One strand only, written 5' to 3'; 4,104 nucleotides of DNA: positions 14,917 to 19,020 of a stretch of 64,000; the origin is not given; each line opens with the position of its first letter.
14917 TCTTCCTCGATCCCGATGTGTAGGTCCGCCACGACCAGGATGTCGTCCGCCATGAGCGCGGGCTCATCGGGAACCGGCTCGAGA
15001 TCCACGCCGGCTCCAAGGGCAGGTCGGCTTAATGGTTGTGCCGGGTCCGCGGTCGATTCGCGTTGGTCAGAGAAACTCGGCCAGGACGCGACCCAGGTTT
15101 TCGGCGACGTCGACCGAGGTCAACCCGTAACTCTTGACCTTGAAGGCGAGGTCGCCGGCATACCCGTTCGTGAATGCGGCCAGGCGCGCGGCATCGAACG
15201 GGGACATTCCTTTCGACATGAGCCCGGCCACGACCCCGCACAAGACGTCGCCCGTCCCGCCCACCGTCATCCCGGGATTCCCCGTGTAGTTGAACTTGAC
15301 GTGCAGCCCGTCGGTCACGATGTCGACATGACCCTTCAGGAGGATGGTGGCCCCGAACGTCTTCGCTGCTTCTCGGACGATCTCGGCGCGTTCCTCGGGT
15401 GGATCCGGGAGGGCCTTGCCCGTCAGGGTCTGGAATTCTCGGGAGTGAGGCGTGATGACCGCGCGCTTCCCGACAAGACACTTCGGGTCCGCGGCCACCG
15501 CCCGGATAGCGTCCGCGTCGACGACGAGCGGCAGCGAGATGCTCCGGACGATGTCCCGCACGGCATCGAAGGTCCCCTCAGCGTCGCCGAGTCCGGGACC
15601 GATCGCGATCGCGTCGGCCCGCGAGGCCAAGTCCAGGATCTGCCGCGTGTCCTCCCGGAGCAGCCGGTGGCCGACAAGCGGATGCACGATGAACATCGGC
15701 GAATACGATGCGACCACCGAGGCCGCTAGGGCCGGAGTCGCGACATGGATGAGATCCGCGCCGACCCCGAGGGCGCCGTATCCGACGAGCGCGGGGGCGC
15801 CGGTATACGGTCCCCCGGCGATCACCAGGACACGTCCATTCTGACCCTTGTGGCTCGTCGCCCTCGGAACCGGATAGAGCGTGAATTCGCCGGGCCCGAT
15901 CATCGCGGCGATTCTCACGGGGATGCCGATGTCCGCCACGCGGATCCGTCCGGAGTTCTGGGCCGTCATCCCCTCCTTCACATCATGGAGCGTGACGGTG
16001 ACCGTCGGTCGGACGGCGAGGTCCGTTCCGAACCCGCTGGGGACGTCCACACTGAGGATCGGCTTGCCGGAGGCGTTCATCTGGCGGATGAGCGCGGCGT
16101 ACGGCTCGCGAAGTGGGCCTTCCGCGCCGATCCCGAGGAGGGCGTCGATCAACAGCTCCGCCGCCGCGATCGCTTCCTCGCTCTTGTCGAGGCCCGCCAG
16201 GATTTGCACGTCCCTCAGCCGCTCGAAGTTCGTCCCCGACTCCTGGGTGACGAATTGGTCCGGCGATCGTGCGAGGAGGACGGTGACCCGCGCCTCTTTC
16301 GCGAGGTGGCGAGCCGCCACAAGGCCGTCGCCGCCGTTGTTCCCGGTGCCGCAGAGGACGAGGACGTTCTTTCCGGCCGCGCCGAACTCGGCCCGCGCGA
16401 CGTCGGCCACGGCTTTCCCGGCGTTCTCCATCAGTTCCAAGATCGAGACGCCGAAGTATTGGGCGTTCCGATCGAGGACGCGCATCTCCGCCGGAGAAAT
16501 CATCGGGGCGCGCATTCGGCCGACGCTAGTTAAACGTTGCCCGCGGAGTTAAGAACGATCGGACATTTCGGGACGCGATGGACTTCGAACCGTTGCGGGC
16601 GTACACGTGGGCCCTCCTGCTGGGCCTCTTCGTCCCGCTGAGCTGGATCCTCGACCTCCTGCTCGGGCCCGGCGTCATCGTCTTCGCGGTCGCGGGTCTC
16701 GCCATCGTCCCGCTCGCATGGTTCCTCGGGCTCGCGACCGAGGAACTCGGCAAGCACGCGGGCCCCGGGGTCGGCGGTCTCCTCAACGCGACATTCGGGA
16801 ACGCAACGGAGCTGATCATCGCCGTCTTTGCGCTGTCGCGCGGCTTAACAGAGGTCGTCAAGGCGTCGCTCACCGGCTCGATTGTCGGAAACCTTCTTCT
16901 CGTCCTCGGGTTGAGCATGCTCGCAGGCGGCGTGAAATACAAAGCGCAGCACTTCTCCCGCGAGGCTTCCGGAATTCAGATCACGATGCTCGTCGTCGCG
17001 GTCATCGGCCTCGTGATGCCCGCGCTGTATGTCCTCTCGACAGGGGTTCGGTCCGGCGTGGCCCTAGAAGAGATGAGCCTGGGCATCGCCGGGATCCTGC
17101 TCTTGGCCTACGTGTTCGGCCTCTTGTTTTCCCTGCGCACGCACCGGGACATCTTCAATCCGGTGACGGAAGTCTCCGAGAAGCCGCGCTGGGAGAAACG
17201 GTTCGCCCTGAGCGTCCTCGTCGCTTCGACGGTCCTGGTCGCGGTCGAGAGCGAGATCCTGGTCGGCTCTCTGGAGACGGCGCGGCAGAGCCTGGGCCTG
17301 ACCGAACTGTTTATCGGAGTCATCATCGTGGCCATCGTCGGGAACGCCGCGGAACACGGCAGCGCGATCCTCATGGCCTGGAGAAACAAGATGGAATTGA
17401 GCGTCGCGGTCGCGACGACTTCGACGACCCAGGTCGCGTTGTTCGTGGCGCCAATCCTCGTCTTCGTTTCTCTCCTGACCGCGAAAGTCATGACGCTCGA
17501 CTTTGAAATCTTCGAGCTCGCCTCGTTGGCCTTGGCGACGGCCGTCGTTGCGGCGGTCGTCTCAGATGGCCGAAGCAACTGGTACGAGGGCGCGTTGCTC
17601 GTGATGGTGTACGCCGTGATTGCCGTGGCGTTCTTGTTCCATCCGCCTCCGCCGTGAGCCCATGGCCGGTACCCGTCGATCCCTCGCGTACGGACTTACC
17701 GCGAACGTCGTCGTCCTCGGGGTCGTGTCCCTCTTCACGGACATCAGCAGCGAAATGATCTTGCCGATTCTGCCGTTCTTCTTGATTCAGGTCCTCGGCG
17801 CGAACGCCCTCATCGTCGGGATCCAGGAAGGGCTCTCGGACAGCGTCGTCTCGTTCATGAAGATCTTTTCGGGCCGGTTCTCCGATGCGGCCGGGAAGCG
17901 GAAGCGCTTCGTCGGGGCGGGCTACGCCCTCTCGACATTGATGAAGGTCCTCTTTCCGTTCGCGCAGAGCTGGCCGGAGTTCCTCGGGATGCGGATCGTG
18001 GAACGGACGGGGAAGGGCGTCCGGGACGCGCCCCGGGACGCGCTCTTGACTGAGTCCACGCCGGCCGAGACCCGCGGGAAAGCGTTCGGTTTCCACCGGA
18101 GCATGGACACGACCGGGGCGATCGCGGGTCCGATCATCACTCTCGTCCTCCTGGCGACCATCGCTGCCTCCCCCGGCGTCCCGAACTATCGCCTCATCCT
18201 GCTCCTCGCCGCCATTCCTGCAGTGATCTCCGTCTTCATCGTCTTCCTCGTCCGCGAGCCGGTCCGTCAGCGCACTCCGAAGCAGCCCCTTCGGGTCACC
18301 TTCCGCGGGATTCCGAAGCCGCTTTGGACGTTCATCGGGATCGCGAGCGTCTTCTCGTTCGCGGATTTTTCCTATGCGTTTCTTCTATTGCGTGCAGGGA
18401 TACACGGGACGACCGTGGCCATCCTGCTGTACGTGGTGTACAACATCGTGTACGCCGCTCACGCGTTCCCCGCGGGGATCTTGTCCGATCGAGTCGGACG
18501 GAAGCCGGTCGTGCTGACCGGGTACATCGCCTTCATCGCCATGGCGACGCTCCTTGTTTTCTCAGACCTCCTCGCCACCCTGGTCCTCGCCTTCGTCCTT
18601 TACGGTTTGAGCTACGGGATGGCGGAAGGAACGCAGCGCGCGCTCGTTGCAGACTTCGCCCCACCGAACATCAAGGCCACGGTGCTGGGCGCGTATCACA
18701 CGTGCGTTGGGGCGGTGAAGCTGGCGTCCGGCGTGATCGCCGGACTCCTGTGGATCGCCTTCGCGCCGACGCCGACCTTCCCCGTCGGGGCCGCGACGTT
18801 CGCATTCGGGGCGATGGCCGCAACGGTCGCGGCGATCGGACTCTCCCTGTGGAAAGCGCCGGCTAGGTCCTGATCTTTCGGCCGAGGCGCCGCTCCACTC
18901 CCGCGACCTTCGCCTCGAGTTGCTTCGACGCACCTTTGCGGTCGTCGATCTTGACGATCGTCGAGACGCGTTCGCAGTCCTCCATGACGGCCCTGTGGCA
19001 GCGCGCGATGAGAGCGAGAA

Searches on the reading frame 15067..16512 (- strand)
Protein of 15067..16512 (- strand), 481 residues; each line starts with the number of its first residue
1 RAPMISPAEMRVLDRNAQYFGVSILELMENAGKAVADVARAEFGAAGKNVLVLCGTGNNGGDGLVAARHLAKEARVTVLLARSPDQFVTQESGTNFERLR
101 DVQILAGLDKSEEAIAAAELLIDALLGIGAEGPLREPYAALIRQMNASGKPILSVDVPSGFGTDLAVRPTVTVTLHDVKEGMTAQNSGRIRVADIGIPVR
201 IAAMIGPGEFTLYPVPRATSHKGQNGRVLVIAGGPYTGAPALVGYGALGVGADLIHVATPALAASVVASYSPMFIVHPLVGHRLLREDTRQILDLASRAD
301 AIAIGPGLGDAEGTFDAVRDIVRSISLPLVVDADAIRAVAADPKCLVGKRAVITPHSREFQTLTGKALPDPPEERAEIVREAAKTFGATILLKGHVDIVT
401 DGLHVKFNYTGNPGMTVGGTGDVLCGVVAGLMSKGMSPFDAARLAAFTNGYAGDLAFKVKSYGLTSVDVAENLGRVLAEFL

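Call 63: search_protein_families(library=pfam, proteins=[window:15067-16512:-], max_evalue=0.00001)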
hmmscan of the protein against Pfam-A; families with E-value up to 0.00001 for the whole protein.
window:15067-16512:- (481 aa): 2 families
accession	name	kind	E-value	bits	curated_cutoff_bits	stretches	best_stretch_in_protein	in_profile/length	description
PF01256.23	Carb_kinase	-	5.3e-53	180.4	27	1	228-472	1-239/242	NAD(P)H-hydrate dehydratase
PF03853.21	YjeF_N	-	4.9e-41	140.9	24.9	1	26-181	3-169/169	YjeF-related protein N-terminus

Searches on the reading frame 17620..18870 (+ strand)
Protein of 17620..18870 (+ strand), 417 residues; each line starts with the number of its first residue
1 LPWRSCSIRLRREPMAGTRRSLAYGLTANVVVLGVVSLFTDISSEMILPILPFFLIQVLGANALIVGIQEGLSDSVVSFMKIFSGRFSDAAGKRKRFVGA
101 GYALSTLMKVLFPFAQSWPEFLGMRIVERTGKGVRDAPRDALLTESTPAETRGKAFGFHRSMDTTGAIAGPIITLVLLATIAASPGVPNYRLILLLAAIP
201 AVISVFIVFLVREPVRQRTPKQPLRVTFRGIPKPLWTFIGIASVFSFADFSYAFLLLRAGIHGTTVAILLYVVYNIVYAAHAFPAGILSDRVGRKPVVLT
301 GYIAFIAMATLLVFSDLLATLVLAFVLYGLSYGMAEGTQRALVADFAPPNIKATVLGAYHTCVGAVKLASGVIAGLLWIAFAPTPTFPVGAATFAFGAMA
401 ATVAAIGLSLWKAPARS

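Call 63: search_protein_families(library=pfam, proteins=[window:17620-18870:+], max_evalue=0.00001)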
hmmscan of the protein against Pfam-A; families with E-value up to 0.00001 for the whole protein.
window:17620-18870:+ (417 aa): 2 families
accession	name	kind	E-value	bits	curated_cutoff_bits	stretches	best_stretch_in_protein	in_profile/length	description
PF07690.21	MFS_1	-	1.4e-48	166.1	33.4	2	35-364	3-340/347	Major Facilitator Superfamily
PF00083.30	Sugar_tr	-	9.9e-14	51.5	22.3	2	82-214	64-194/452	Sugar (and other) transporter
